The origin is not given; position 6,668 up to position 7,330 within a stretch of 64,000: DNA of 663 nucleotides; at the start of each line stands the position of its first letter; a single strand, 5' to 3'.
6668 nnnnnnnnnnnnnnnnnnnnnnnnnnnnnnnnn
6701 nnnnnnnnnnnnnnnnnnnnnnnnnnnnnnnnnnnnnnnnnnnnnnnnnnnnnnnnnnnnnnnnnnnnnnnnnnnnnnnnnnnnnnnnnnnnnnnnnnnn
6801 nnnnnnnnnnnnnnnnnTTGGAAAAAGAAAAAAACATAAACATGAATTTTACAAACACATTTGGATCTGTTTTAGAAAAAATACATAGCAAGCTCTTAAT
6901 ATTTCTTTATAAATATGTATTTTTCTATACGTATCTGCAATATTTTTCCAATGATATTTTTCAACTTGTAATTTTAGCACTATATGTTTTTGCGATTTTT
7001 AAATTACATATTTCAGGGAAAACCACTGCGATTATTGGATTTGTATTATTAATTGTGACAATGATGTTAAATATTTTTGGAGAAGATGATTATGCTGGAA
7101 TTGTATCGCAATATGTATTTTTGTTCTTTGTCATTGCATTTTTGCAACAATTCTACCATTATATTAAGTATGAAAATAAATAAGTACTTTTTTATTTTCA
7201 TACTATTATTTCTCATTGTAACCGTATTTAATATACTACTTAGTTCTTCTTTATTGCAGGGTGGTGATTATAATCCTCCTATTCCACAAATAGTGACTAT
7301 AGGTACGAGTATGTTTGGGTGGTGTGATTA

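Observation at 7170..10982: Split paralog of the 1166-aa YfhO-like protein, with a GT9-like and an FkbM methyltransferase gene between the halves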

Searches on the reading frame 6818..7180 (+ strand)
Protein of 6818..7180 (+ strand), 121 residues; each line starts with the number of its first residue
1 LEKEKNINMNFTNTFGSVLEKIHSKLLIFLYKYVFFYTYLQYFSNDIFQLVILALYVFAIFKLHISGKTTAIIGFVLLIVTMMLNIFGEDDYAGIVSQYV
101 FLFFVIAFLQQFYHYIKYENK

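Call 5: search_protein_families(library=pfam, proteins=[window:6818-7180:+], max_evalue=0.1)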
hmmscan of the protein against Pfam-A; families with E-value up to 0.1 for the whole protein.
window:6818-7180:+ (121 aa): 0 families

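Call 6: search_protein_families(library=ncbifam, proteins=[window:6818-7180:+], max_evalue=0.1)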
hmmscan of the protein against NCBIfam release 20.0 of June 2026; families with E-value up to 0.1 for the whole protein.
window:6818-7180:+ (121 aa): 0 families
